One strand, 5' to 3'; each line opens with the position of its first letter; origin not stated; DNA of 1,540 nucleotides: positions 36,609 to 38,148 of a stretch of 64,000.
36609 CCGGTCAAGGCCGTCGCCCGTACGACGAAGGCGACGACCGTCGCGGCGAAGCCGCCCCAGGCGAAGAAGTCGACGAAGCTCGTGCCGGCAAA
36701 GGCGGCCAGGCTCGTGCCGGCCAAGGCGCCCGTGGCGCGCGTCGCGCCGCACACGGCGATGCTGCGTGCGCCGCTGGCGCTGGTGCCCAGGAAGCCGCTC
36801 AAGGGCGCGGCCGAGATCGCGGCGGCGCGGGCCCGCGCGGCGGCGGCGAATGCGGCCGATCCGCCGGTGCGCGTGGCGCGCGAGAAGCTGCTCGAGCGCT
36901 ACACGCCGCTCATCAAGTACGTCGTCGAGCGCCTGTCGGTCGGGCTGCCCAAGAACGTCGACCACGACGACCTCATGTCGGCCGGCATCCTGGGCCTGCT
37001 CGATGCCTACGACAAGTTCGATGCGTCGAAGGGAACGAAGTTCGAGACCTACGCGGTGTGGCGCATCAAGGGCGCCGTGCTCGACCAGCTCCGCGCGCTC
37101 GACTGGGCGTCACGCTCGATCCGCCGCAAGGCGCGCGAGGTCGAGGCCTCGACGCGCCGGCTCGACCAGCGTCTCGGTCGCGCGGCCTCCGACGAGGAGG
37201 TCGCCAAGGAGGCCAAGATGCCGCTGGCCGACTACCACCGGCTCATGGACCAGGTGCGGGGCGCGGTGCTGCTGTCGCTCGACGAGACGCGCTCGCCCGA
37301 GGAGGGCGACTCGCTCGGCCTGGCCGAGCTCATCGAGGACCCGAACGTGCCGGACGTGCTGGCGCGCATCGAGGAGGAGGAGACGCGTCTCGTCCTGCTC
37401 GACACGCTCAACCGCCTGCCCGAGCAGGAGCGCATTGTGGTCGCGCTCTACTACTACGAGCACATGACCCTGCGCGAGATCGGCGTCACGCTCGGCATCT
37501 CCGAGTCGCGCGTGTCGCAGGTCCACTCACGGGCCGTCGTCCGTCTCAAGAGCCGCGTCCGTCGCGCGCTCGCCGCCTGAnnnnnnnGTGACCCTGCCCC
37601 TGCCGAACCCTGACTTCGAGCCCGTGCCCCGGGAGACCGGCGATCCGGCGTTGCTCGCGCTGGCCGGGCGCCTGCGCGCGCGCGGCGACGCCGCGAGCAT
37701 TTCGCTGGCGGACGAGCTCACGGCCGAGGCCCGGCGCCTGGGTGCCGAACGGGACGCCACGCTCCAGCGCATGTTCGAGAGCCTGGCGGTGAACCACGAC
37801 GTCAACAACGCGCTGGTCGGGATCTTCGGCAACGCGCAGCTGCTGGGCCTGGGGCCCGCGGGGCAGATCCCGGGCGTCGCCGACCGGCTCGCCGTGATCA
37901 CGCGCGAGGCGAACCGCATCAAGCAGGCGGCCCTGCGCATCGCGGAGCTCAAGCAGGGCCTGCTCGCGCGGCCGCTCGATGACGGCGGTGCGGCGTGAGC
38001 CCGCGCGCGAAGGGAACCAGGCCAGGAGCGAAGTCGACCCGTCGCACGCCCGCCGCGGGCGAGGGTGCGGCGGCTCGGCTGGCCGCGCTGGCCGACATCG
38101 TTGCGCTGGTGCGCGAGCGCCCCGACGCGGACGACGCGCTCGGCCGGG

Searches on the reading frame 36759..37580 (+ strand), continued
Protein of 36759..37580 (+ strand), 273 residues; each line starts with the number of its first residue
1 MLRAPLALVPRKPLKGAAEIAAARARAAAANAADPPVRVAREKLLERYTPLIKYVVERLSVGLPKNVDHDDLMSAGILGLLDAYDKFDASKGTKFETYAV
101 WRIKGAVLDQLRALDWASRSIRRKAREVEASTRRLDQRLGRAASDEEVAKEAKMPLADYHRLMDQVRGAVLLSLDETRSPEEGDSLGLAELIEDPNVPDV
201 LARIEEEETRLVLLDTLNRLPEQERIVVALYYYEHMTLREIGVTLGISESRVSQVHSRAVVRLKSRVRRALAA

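Call 65: find_encoding_contigs(protein=P0176, flank=10000, max_places=1)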
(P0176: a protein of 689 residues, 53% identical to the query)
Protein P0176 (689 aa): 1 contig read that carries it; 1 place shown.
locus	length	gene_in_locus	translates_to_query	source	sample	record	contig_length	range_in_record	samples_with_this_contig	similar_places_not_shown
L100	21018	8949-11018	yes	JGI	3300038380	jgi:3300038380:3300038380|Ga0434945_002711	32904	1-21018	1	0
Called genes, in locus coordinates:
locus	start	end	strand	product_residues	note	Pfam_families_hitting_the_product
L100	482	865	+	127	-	PF02120:Flg_hook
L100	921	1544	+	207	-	PF03963:FlgD, PF13861:FLgD_tudor, PF13860:FlgD_ig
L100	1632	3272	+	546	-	PF22692:LlgE_F_G_D1, PF06429:Flg_bbr_C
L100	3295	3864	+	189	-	PF03748:FliL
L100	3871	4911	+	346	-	PF02154:FliM, PF01052:FliMN_C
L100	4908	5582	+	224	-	PF01052:FliMN_C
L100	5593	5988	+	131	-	PF04347:FliO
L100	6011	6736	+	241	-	PF00813:FliP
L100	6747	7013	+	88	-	PF01313:Bac_export_3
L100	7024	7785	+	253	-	PF01311:Bac_export_1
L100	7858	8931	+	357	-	PF01312:Bac_export_2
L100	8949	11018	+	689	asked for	PF00771:FHIPEP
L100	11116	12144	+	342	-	PF00448:SRP54, PF13401:AAA_22 (faint)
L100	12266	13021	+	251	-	PF01656:CbiA, PF06564:CBP_BcsQ (faint), PF10609:ParA, PF13614:AAA_31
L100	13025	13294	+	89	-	-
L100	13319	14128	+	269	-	PF04542:Sigma70_r2, PF04539:Sigma70_r3, PF04545:Sigma70_r4, PF08281:Sigma70_r4_2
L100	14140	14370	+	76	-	-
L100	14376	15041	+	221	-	-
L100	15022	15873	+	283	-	PF08668:HDOD, PF01966:HD (weak)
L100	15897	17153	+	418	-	PF13185:GAF_2, PF01590:GAF, PF13492:GAF_3, PF00990:GGDEF, PF17853:GGDEF_2 (weak)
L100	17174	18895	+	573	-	PF00072:Response_reg, PF01590:GAF, PF13185:GAF_2, PF13492:GAF_3, PF00512:HisKA, PF02518:HATPase_c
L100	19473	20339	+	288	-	PF14052:Caps_assemb_Wzi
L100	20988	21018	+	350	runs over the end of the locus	PF02397:Bac_transf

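Call 68: search_protein_families(library=pfam, proteins=[L076:461-988:+, L076:1062-1610:+, L076:1620-1871:+, L076:2006-2794:+, L076:3096-3311:+, L076:6739-7545:+, L076:7542-9167:+, L076:10765-11733:+, L076:11857-13161:+, L076:15241-16404:+], max_evalue=0.01)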
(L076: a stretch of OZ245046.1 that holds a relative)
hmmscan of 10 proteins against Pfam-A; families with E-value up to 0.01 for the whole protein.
L076:461-988:+ (175 aa): 1 family
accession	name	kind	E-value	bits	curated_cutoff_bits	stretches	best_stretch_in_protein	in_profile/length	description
PF05130.17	FlgN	-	2e-16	61.2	30.5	1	36-165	4-129/147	FlgN protein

L076:1062-1610:+ (182 aa): 1 family
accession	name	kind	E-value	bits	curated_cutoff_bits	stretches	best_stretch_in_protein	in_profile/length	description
PF02623.20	FliW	-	5.2e-33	113.9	25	1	53-168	1-117/122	FliW protein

L076:1620-1871:+ (83 aa): 1 family
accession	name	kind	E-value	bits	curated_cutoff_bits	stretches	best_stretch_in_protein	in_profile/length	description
PF02599.21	CsrA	-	4.9e-25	87.7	27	1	1-53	1-53/53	Global regulator protein family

L076:2006-2794:+ (262 aa): 1 family
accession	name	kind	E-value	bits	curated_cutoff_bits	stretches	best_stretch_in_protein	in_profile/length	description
PF00669.25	Flagellin_N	-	2.2e-07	31.4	26.6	1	92-161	67-136/139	Bacterial flagellin N-terminal helical region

L076:3096-3311:+ (71 aa): 0 families

L076:6739-7545:+ (268 aa): 2 families
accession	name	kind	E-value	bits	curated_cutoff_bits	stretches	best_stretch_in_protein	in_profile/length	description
PF00072.30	Response_reg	-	1.8e-14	54.2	30.2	1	23-119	2-97/111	Response regulator receiver domain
PF01339.22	CheB_methylest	-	0.0014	18.9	24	1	154-231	3-80/174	CheB methylesterase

L076:7542-9167:+ (541 aa): 4 families
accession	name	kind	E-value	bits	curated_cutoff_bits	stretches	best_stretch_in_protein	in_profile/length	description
PF11741.13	AMIN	-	0.00045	20.7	20.5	1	54-136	8-83/101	AMIN domain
PF13432.12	TPR_16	-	0.00051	20.9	32.7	0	377-433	3-54/65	Tetratricopeptide repeat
PF13424.12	TPR_12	-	0.0069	17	30.1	0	483-510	42-69/77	Tetratricopeptide repeat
PF13174.12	TPR_6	-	0.0088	17.1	26.3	1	488-519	2-33/33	Tetratricopeptide repeat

L076:10765-11733:+ (322 aa): 2 families
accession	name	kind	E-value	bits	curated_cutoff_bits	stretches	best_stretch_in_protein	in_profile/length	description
PF17782.7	DprA_WH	-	0.0049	17.3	22.9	0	279-312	10-43/61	DprA winged helix domain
PF10975.14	DUF2802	-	0.006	17.2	33.5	0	288-318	37-67/68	Protein of unknown function (DUF2802)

L076:11857-13161:+ (434 aa): 6 families
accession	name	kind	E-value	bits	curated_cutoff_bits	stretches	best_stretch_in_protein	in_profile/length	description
PF00990.26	GGDEF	-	3.9e-44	150.7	23.8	1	272-424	3-161/161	Diguanylate cyclase, GGDEF domain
PF13185.12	GAF_2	-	1.2e-17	64.8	28.6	1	128-257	5-135/136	GAF domain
PF01590.32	GAF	-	2.6e-13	51.1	22.4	1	127-254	2-130/133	GAF domain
PF13492.12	GAF_3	-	1.8e-10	41.7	27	1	130-259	5-129/129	GAF domain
PF17853.6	GGDEF_2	-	0.00071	20.2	24.5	1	323-394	33-96/116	GGDEF-like domain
PF22335.1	Cas10-Cmr2_palm2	-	0.0096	16.5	27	0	304-424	4-131/133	Cas10/Cmr2, second palm domain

L076:15241-16404:+ (387 aa): 6 families
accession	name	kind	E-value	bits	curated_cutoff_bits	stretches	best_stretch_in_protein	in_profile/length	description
PF01041.23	DegT_DnrJ_EryC1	-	9.7e-111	370.9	19.8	1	23-371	5-359/360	DegT/DnrJ/EryC1/StrS aminotransferase family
PF00155.27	Aminotran_1_2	-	6.3e-08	32.6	19.7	1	44-172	44-194/361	Aminotransferase class I and II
PF01212.27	Beta_elim_lyase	-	4.3e-07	30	27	1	42-171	32-176/288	Beta-eliminating lyase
PF00266.25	Aminotran_5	-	0.00015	21.3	21.5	1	50-169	51-181/371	Aminotransferase class-V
PF01276.26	OKR_DC_1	-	0.00015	21.1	27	1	50-127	74-150/417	Orn/Lys/Arg decarboxylase, major domain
PF01053.26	Cys_Met_Meta_PP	-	0.0035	16.4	27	1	40-169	50-179/381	Cys/Met metabolism PLP-dependent enzyme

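Call 83: find_related_loci(query=L096:1-1290:+, collection=metagenome_contigs, flank=10000)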
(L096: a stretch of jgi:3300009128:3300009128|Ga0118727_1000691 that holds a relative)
Query L096:1-1290:+ (430 aa) in metagenome_contigs; peptide patterns used: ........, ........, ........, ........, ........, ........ (x = any residue, [..] = any of these).
474 stretches matched a pattern, but none encodes a relative of the query by tblastn (E <= 1e-3).

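Call 85: find_related_loci(query=A3, collection=metagenome_contigs, flank=10000)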
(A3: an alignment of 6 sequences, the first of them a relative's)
Query A3 (262 aa) in metagenome_contigs; peptide patterns used: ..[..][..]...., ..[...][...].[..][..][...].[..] (x = any residue, [..] = any of these).
600 stretches matched a pattern (row limit reached: there are more); 584 encode a relative of the query (tblastn E <= 1e-3); the best 80 are kept; 80 distinct loci.
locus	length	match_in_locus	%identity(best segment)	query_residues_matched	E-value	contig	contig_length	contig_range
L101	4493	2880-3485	43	23-220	6e-48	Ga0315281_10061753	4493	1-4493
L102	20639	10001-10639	39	9-216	2e-46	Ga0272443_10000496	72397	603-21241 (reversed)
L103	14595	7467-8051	41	22-216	1e-46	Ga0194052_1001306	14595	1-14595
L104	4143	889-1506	36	16-217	8e-46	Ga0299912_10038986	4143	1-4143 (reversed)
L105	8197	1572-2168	40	23-217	7e-45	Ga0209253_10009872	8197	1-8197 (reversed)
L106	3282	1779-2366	38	23-218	1e-44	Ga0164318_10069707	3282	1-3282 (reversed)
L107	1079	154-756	39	21-217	3e-46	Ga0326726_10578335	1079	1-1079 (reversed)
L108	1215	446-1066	38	20-226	1e-45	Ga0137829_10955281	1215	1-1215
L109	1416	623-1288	37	1-216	1e-44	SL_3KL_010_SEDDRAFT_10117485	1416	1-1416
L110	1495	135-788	39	1-217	2e-44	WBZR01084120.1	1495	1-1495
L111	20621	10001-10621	39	23-231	4e-43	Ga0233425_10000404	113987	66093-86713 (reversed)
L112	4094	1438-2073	40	1-209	3e-43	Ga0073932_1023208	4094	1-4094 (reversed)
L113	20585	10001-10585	39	23-213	2e-42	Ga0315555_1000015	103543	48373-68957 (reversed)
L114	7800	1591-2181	40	25-217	5e-42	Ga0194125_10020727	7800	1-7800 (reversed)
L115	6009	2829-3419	39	21-218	4e-41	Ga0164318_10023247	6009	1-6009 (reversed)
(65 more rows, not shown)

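Call 86: find_homologous_proteins(query=L076:1062-1610:+, max_evalue=0.00001)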
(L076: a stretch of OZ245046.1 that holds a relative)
Query L076:1062-1610:+ (182 aa): 71 proteins with E <= 0.00001 among 186 candidates.
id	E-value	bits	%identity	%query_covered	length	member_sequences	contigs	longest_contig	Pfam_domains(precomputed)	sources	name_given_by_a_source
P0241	3.5e-92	325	100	81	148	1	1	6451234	PF02623.22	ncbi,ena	-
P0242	4.0e-27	113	48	73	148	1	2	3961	PF02623.22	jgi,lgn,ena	-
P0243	1.4e-24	105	39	73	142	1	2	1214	PF02623.22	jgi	-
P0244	1.3e-21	95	43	73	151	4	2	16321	PF02623.22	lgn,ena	-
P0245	9.5e-21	93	39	80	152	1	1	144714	PF02623.22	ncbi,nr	ncbi:MAG: flagellar assembly protein FliW [Fimbriimonadales bacterium]|nr:flagellar assembly protein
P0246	1.2e-20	92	39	74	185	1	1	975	PF02623.22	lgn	-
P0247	5.0e-20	90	43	73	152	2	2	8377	PF02623.22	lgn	-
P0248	5.5e-20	90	38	81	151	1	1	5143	PF02623.22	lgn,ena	-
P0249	3.2e-19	88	40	73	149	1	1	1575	PF02623.22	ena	-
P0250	3.5e-18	84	40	75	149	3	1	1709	PF02623.22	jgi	-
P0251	4.4e-18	84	38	73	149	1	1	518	PF02623.22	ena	-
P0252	5.7e-18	84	43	73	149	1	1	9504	PF02623.22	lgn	-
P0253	7.0e-18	83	42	70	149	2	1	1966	PF02623.22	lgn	-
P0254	1.3e-17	82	41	72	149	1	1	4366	PF02623.22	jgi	jgi:flagellar assembly factor FliW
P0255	4.8e-16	77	36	80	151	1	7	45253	PF02623.22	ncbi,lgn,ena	-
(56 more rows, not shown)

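Call 98: search_solved_structures(query=window:36759-37580:+, max_evalue=1e-20)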
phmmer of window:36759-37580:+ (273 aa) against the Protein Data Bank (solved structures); distinct sequences matched with E-value up to 1e-20: 7.
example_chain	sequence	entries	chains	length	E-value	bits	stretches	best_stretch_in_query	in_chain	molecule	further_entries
6pfv_A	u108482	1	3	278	3.9e-63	216.3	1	40-267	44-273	RNA polymerase sigma factor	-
6pfj_A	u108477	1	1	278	9.2e-62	211.8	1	40-267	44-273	RNA polymerase sigma factor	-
6pmi_F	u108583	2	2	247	2.9e-54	187.3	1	41-270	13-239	RNA polymerase sigma factor FliA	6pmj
9wsf_A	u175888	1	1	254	2e-53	184.6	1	38-267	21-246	RNA polymerase sigma factor FliA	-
9wsm_F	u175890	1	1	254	2.4e-53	184.3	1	38-267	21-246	RNA polymerase sigma factor FliA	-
1rp3_A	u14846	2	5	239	2.2e-37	132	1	38-267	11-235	RNA polymerase sigma factor SIGMA-28 (FliA) | RNA polymerase sigma factor FliA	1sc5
7lq4_A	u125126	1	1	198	1.1e-32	116.6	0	28-117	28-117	WhiG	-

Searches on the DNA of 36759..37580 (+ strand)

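Call 94: search_rna_families(source=L021, start=1330, end=1700, threshold=evalue, max_evalue=1)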
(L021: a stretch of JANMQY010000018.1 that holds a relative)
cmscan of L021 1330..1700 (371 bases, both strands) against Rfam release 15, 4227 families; matches with E-value up to 1: 0.
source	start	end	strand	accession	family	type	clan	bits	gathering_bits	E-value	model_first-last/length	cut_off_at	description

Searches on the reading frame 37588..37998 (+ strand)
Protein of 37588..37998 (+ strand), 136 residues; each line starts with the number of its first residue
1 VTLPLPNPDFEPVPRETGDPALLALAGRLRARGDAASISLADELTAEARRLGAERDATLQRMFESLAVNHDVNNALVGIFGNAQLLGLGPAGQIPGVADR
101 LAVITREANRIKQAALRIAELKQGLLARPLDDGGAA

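Call 5: search_protein_families(library=pfam, proteins=[window:37588-37998:+], max_evalue=0.01)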
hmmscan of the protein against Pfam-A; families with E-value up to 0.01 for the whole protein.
window:37588-37998:+ (136 aa): 0 families

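Call 18: search_protein_families(library=ncbifam, proteins=[window:37588-37998:+], max_evalue=1)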
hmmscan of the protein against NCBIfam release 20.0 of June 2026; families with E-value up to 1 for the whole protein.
window:37588-37998:+ (136 aa): 1 family
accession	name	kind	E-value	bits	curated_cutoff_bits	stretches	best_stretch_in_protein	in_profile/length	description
NF052510.1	methyltran_MpqE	exception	0.0093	15.4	335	1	53-78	2-27/234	methyl-plastoquinone biosynthesis methyltransferase MpqE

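Call 38: search_protein_families(library=pfam, proteins=[window:37588-37998:+], max_evalue=1)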
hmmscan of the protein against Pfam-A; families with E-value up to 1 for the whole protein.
window:37588-37998:+ (136 aa): 2 families
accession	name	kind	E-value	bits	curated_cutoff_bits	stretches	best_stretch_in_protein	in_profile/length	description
PF00512.31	HisKA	-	0.011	16.3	26.9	1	68-113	9-52/66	His Kinase A (phospho-acceptor) domain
PF03785.20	Peptidase_C25_C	-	0.29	11.5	25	1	56-88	9-41/79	Peptidase family C25, C terminal ig-like domain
